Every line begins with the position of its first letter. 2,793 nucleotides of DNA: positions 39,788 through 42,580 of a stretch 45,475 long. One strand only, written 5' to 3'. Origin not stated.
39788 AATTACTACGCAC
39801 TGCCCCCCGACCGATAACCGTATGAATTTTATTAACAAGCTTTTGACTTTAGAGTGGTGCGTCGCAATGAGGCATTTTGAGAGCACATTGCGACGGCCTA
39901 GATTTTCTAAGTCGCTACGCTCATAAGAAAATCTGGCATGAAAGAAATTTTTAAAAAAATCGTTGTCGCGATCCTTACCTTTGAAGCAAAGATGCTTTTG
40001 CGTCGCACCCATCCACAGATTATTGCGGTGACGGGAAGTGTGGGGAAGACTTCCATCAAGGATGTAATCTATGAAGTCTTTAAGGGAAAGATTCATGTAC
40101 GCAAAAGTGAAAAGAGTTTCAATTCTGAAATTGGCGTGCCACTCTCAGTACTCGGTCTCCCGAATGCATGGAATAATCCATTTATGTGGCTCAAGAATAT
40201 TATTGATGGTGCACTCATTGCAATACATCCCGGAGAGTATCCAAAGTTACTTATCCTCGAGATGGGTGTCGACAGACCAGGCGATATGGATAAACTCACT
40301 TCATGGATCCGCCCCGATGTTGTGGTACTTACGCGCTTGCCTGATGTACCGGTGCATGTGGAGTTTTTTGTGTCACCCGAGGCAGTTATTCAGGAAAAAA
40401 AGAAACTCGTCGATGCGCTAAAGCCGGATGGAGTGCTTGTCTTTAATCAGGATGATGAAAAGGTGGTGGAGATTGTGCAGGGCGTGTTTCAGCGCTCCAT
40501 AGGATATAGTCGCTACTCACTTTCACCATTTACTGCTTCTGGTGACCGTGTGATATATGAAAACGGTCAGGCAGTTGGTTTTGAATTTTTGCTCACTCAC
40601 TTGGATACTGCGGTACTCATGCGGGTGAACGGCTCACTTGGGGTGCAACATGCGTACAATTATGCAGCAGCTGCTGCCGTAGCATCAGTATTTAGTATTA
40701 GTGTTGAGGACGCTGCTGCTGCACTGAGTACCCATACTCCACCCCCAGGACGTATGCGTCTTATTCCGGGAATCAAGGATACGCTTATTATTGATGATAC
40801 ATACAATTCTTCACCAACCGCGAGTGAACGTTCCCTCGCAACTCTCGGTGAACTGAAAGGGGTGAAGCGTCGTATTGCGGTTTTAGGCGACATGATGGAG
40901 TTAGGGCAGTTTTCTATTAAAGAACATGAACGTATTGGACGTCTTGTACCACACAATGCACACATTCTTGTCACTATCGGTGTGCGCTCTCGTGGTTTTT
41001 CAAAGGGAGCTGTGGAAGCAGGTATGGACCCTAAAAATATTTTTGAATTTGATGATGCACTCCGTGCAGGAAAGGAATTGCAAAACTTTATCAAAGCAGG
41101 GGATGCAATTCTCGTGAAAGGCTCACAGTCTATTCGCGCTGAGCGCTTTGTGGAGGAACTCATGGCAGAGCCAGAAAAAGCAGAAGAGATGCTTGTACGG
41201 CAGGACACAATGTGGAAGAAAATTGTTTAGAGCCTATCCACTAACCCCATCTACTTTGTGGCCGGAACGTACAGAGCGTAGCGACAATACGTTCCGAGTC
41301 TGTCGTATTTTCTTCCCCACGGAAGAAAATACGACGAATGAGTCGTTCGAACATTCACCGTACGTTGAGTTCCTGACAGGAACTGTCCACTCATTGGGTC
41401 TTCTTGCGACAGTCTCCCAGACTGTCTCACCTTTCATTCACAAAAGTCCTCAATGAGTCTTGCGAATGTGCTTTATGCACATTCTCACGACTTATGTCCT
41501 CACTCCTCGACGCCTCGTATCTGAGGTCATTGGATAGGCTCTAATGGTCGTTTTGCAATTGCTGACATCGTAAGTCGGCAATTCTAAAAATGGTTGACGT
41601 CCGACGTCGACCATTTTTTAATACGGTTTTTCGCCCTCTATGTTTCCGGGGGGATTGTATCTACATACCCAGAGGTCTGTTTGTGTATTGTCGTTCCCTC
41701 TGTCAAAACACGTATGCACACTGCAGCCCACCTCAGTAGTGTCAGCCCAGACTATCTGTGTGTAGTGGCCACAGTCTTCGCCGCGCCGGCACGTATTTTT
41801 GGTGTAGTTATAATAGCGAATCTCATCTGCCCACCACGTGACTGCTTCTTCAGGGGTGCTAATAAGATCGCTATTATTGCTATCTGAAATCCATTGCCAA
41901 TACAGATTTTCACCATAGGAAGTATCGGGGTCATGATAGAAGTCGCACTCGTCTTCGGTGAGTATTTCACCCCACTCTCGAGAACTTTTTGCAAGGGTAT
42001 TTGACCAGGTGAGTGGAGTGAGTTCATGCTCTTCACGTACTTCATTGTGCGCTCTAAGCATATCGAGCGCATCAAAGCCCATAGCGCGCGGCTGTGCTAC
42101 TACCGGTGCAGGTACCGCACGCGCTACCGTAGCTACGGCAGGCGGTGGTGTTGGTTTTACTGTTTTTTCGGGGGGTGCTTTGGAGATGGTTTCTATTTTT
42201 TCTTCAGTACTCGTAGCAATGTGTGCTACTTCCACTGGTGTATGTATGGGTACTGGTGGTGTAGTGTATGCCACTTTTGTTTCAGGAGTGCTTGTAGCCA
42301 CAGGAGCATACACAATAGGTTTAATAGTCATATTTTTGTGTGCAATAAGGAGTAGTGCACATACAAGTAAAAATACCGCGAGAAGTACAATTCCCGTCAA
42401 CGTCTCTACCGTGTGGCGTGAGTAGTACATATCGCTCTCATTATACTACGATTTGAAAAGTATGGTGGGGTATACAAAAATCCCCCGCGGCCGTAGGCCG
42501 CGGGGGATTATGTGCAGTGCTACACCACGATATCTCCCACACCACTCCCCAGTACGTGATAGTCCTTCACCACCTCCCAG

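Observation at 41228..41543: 316-nt element made almost entirely of perfect hairpins, closed by 13-nt terminal inverted repeats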

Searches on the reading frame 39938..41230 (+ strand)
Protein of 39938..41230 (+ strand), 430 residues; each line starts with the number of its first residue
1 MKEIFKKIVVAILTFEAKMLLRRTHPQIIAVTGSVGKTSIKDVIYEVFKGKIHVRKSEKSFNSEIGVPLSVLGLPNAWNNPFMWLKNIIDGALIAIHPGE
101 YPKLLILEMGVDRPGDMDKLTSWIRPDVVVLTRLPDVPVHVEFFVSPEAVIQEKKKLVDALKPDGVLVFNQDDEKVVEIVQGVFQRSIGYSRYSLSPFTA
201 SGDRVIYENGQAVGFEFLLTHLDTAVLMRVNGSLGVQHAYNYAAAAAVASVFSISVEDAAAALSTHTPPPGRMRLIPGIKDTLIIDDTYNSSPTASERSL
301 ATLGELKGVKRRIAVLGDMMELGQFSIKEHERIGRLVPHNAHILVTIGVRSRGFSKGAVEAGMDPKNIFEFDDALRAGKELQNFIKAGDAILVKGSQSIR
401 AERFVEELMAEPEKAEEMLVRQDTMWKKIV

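Call 15: search_protein_families(library=pfam, proteins=[window:39938-41230:+])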
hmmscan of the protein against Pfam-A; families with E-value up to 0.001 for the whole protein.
window:39938-41230:+ (430 aa): 2 families
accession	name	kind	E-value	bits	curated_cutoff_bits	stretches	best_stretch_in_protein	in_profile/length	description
PF08245.18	Mur_ligase_M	-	3.9e-22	79.6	24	1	31-249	1-200/200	Mur ligase middle domain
PF02875.26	Mur_ligase_C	-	1.4e-16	61.9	28.4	1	271-396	1-126/127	Mur ligase, glutamate ligase domain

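Call 16: find_encoding_contigs(protein=window:39938-41230:+, flank=10000, max_places=10)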
Protein window:39938-41230:+ (430 aa): no gene with exactly this product is on record in the collection.

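Call 31: find_homologous_proteins(query=window:39938-41230:+, max_evalue=1e-60)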
Query window:39938-41230:+ (430 aa): 5951 proteins with E <= 1e-60 among 8000 candidates; the best 120 are listed.
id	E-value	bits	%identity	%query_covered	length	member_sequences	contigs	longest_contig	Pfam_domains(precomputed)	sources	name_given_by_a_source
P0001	2.0e-280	947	100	100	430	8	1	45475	PF02875.27,PF08245.19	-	-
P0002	3.4e-250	848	86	100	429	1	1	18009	PF02875.27,PF08245.19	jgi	jgi:UDP-N-acetylmuramoyl-tripeptide--D-alanyl-D-alanine ligase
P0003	7.2e-249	843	87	100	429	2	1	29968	PF02875.27,PF08245.19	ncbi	-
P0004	2.3e-245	832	86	100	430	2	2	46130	PF02875.27,PF08245.19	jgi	jgi:UDP-N-acetylmuramoyl-tripeptide--D-alanyl-D-alanine ligase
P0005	2.4e-245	832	85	100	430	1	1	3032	PF02875.27,PF08245.19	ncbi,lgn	-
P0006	5.4e-245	831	86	100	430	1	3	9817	PF02875.27,PF08245.19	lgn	-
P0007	5.7e-244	827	85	100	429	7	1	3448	PF02875.27,PF08245.19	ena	-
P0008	1.4e-243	826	85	100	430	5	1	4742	PF02875.27,PF08245.19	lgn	-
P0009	3.6e-243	825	85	100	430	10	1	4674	PF02875.27,PF08245.19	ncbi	-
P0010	7.6e-243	824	85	100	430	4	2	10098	PF02875.27,PF08245.19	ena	-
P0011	2.4e-241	819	84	100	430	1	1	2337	PF02875.27,PF08245.19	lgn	-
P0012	1.7e-239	812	83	100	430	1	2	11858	PF02875.27,PF08245.19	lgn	-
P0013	3.8e-239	811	85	99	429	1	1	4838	PF02875.27,PF08245.19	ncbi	-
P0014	3.8e-239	811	83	100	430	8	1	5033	PF02875.27,PF08245.19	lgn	-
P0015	8.3e-239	810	84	100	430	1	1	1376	PF02875.27,PF08245.19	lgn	-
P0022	3.3e-234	795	83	100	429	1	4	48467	PF02875.27,PF08245.19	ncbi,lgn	-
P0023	5.3e-234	794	82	100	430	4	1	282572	PF02875.27,PF08245.19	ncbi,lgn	ncbi:MAG: UDP-N-acetylmuramoyl-tripeptide--D-alanyl-D-alanine ligase [Minisyncoccia bacterium]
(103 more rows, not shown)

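Call 32: find_encoding_contigs(protein=P0003, flank=10000, max_places=3)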
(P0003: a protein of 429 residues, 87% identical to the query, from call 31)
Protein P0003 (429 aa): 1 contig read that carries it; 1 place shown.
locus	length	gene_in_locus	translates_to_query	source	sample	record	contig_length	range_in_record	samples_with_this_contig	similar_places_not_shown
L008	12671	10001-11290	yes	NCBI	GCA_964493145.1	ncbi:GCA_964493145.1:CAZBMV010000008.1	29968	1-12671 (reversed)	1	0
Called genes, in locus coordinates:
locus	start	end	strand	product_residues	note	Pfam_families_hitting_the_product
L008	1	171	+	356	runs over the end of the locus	PF00022:Actin (faint), PF06723:MreB_Mbl, PF00012:HSP70, PF11104:PilM_2 (faint), PF14450:FtsA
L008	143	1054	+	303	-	PF04085:MreC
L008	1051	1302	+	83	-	-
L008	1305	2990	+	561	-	PF03717:PBP_dimer, PF00905:Transpeptidase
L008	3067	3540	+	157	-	PF03449:GreA_GreB_N, PF01272:GreA_GreB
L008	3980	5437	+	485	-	PF01336:tRNA_anti-codon, PF00152:tRNA-synt_2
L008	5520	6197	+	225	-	-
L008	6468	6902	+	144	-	PF02381:MraZ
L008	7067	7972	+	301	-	PF01795:Methyltransf_5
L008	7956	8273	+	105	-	-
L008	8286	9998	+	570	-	PF03717:PBP_dimer, PF00905:Transpeptidase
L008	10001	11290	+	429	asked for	PF08245:Mur_ligase_M, PF02875:Mur_ligase_C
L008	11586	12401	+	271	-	-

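Call 33: find_encoding_contigs(protein=P0004, flank=10000, max_places=3)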
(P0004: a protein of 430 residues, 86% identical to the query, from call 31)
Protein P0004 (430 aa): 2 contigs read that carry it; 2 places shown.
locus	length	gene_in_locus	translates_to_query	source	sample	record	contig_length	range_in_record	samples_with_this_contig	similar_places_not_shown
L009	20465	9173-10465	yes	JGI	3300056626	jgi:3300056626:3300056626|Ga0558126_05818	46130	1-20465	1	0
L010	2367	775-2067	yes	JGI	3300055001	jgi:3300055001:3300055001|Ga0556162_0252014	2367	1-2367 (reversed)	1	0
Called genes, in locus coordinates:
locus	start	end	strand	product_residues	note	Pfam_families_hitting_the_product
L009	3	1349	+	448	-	?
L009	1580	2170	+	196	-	PF03449:GreA_GreB_N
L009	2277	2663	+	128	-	PF01336:tRNA_anti-codon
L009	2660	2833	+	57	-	-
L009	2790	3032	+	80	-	PF00152:tRNA-synt_2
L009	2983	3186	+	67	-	-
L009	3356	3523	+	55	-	-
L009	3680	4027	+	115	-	-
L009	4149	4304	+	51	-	-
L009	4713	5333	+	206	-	-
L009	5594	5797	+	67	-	PF02381:MraZ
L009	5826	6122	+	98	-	PF02381:MraZ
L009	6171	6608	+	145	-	PF01795:Methyltransf_5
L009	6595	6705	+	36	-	PF01795:Methyltransf_5 (weak)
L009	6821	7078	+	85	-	PF01795:Methyltransf_5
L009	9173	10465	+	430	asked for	PF08245:Mur_ligase_M, PF02875:Mur_ligase_C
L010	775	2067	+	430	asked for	PF08245:Mur_ligase_M, PF02875:Mur_ligase_C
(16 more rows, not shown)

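Call 34: find_encoding_contigs(protein=P0002, flank=10000, max_places=3)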
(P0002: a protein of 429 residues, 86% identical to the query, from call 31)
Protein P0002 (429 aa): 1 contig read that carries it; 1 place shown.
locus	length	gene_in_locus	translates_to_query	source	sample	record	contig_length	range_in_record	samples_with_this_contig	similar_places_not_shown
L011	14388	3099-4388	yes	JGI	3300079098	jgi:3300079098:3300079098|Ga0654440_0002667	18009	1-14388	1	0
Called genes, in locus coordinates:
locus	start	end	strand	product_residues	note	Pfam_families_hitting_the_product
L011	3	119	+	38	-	?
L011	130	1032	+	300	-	PF01795:Methyltransf_5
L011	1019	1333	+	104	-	-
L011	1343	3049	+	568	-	PF03717:PBP_dimer, PF00905:Transpeptidase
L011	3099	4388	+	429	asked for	PF08245:Mur_ligase_M, PF02875:Mur_ligase_C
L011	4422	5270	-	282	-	PF00188:CAP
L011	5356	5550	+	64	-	-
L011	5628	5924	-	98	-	-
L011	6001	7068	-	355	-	PF09561:RE_HpaII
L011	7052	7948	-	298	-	PF00145:DNA_methylase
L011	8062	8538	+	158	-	PF08534:Redoxin, PF00578:AhpC-TSA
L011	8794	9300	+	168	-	PF10881:DUF2726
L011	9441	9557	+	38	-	-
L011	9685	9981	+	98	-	-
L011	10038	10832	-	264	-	PF22435:MRM3-like_sub_bind, PF00588:SpoU_methylase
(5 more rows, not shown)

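Call 54: find_encoding_contigs(protein=P0022, flank=10000, max_places=4)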
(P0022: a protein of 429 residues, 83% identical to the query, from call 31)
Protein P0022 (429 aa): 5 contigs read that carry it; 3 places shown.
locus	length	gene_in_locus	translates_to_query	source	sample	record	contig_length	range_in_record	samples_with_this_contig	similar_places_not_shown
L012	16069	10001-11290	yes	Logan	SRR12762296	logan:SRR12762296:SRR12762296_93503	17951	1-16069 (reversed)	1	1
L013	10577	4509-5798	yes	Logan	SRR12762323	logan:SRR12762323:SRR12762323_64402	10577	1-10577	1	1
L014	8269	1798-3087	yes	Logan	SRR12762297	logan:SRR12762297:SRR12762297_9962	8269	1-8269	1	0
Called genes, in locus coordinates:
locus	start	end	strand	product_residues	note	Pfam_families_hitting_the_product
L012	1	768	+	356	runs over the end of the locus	PF00022:Actin (faint), PF06723:MreB_Mbl, PF00012:HSP70, PF14450:FtsA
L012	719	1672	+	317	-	PF04085:MreC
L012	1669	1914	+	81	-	-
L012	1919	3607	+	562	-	PF03717:PBP_dimer, PF00905:Transpeptidase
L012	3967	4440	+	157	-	PF03449:GreA_GreB_N, PF01272:GreA_GreB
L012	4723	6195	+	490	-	PF01336:tRNA_anti-codon, PF00152:tRNA-synt_2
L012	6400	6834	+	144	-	PF02381:MraZ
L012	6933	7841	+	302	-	PF01795:Methyltransf_5, PF13847:Methyltransf_31 (faint)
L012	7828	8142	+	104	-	-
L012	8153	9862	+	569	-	PF03717:PBP_dimer, PF00905:Transpeptidase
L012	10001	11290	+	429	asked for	PF08245:Mur_ligase_M, PF02875:Mur_ligase_C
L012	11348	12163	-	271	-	PF00188:CAP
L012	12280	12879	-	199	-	PF09997:DUF2238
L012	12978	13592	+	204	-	PF23477:zf_Tbcl_2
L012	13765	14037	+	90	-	-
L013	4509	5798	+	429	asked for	PF08245:Mur_ligase_M, PF02875:Mur_ligase_C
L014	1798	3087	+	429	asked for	PF08245:Mur_ligase_M, PF02875:Mur_ligase_C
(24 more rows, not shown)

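Call 55: find_encoding_contigs(protein=P0023, flank=10000, max_places=2)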
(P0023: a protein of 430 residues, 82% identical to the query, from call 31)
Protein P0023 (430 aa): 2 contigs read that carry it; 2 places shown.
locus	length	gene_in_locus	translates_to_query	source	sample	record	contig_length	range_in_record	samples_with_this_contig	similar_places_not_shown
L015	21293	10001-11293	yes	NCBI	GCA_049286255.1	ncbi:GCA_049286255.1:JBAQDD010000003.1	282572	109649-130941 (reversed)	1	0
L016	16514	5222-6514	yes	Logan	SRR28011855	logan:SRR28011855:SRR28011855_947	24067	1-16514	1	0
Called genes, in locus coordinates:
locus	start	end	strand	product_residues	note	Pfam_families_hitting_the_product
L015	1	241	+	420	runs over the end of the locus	PF00587:tRNA-synt_2b, PF03129:HGTP_anticodon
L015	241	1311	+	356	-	PF00022:Actin (faint), PF06723:MreB_Mbl, PF00012:HSP70, PF14450:FtsA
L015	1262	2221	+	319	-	PF04085:MreC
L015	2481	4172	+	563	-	PF03717:PBP_dimer, PF00905:Transpeptidase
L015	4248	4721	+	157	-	PF03449:GreA_GreB_N, PF01272:GreA_GreB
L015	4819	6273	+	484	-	PF01336:tRNA_anti-codon, PF00152:tRNA-synt_2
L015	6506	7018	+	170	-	PF02381:MraZ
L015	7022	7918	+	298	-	PF01795:Methyltransf_5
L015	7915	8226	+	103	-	-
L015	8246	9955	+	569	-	PF03717:PBP_dimer (weak), PF00905:Transpeptidase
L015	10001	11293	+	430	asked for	PF08245:Mur_ligase_M, PF02875:Mur_ligase_C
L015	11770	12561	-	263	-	PF00188:CAP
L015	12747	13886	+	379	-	PF14790:THDPS_N, PF14789:THDPS_M, PF14602:Hexapep_2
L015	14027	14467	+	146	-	PF00903:Glyoxalase, PF22677:Ble-like_N (weak)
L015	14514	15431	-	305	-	PF00989:PAS, PF13188:PAS_8, PF08448:PAS_4 (faint), PF13426:PAS_9, PF18095:PAS_12 (faint), PF00989:PAS, PF13426:PAS_9, PF08447:PAS_3 (weak)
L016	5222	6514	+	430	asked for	PF08245:Mur_ligase_M, PF02875:Mur_ligase_C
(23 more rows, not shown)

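Call 56: find_encoding_contigs(protein=P0012, flank=10000, max_places=2)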
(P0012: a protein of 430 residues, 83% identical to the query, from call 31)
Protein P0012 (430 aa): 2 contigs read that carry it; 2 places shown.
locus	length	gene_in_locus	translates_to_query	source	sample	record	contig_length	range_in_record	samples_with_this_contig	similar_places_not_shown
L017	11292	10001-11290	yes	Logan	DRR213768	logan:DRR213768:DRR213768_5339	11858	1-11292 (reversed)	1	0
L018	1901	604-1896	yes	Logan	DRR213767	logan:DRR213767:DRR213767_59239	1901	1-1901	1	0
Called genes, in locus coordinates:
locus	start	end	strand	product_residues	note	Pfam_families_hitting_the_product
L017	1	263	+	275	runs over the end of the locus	?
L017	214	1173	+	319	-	PF04085:MreC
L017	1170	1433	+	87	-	-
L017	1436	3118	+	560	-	PF03717:PBP_dimer, PF00905:Transpeptidase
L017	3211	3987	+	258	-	-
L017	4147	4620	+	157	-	PF03449:GreA_GreB_N, PF01272:GreA_GreB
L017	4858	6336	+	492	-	PF01336:tRNA_anti-codon, PF00152:tRNA-synt_2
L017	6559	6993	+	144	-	PF02381:MraZ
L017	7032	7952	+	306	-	PF01795:Methyltransf_5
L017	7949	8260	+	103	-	-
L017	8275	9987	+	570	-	PF03717:PBP_dimer (weak), PF00905:Transpeptidase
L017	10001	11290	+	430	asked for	PF08245:Mur_ligase_M, PF02875:Mur_ligase_C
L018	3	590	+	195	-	?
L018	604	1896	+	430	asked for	PF08245:Mur_ligase_M, PF02875:Mur_ligase_C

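Call 65: find_encoding_contigs(protein=P0006, flank=10000, max_places=4)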
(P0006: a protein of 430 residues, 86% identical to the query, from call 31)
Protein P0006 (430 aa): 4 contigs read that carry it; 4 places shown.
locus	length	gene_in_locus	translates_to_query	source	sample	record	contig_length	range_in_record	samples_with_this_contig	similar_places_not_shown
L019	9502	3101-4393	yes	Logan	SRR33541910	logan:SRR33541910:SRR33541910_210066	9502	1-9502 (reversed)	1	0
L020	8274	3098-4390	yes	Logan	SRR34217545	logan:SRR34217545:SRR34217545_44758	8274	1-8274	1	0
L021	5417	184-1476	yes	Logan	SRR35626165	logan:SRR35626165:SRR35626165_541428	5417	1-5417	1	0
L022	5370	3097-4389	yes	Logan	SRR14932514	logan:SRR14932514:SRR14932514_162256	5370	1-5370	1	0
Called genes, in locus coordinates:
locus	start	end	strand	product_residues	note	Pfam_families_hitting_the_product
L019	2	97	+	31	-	?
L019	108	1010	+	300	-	PF01795:Methyltransf_5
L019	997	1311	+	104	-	-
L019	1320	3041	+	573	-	PF03717:PBP_dimer (weak), PF00905:Transpeptidase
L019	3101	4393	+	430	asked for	PF08245:Mur_ligase_M, PF02875:Mur_ligase_C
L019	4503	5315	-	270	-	PF00188:CAP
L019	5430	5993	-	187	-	PF02834:LigT_PEase (weak), PF13563:2_5_RNA_ligase2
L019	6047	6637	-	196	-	PF13489:Methyltransf_23, PF13649:Methyltransf_25, PF13847:Methyltransf_31, PF08241:Methyltransf_11, PF08242:Methyltransf_12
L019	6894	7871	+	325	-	-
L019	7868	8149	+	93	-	PF14213:DUF4325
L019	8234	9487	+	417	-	PF01136:Peptidase_U32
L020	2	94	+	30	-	?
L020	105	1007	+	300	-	PF01795:Methyltransf_5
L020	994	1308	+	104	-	-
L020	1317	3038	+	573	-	PF03717:PBP_dimer (weak), PF00905:Transpeptidase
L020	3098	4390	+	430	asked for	PF08245:Mur_ligase_M, PF02875:Mur_ligase_C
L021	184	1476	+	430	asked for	PF08245:Mur_ligase_M, PF02875:Mur_ligase_C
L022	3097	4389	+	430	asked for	PF08245:Mur_ligase_M, PF02875:Mur_ligase_C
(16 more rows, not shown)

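Call 66: find_encoding_contigs(protein=P0010, flank=10000, max_places=4)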
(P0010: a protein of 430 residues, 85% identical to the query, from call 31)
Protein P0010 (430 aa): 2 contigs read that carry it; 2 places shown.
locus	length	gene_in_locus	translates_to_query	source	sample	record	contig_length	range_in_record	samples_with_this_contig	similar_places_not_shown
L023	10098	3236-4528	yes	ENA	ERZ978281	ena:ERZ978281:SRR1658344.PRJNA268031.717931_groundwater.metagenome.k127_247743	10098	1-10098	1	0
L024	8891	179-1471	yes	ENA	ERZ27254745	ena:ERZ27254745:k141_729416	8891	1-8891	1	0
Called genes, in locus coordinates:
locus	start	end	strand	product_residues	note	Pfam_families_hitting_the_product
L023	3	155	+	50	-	?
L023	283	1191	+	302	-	PF01795:Methyltransf_5, PF13847:Methyltransf_31 (faint)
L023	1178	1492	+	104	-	-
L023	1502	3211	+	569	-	PF03717:PBP_dimer (weak), PF00905:Transpeptidase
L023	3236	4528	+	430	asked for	PF08245:Mur_ligase_M, PF02875:Mur_ligase_C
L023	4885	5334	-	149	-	-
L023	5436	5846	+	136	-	-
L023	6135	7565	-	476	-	PF00224:PK, PF02887:PK_C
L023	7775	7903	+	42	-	-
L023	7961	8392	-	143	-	PF00173:Cyt-b5 (weak)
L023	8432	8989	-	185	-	PF01966:HD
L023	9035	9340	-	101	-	PF13376:OmdA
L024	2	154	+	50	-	?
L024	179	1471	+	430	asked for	PF08245:Mur_ligase_M, PF02875:Mur_ligase_C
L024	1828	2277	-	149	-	-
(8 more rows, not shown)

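Call 102: find_encoding_contigs(protein=P0009, flank=10000, max_places=3)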
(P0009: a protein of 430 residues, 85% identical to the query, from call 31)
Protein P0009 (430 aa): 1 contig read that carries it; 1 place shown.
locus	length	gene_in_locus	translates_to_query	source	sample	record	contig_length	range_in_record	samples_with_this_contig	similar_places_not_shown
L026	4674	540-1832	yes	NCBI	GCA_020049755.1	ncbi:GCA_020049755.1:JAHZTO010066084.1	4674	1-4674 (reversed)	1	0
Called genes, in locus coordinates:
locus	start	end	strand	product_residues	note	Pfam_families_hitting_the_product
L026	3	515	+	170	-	?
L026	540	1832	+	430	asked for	PF08245:Mur_ligase_M, PF02875:Mur_ligase_C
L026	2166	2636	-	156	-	-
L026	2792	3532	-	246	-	PF00188:CAP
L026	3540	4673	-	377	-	?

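Call 103: find_encoding_contigs(protein=P0014, flank=10000, max_places=3)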
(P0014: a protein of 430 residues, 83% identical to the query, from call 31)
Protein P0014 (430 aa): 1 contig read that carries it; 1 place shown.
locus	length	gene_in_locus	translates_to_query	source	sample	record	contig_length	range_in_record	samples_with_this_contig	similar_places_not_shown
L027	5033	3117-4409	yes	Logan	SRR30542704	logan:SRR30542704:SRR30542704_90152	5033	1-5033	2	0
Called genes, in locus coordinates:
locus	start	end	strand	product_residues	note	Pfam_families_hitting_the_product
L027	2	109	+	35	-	?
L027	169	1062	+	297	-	PF01795:Methyltransf_5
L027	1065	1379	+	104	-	-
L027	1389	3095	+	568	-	PF03717:PBP_dimer, PF00905:Transpeptidase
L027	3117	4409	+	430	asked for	PF08245:Mur_ligase_M, PF02875:Mur_ligase_C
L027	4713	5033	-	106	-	?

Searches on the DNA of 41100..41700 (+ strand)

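Call 8: search_rna_families(source=window, start=41100, end=41700, threshold=evalue, max_evalue=10)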
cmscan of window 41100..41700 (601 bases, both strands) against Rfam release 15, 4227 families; matches with E-value up to 10: 3.
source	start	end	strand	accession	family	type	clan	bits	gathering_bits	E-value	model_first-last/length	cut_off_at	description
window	41585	41619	+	RF00756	mir-299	Gene; miRNA;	-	20.6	67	0.12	1-63/63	no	mir-299 microRNA precursor family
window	41554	41622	+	RF02074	STnc240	Gene; sRNA;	-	17.8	55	7.9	1-77/77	no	Enterobacterial sRNA STnc240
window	41537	41625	+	RF02056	STnc390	Gene; sRNA;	-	15.3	50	2.2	1-60/60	no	Salmonella sRNA STnc390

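Call 64: search_dna_similar(query=window:41215-41560:+, collection=phages, mode=distant, max_evalue=0.01)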
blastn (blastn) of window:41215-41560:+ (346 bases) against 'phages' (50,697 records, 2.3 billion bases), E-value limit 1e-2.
No match.

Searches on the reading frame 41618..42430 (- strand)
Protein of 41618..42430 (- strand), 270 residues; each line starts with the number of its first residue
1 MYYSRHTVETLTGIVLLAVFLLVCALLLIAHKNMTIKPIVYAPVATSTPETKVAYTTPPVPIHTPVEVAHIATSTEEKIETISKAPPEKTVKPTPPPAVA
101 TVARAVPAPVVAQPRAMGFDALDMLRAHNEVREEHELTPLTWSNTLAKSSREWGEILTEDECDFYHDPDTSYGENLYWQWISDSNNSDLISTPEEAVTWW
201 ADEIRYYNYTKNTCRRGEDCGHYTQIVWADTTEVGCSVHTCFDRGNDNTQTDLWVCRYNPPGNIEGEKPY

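Call 15: search_protein_families(library=pfam, proteins=[window:41618-42430:-])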
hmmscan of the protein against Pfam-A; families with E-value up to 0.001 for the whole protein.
window:41618-42430:- (270 aa): 1 family
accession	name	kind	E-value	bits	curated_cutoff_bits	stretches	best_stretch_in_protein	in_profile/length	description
PF00188.32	CAP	-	3.6e-25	89.5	21.1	1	125-258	1-117/117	Cysteine-rich secretory protein family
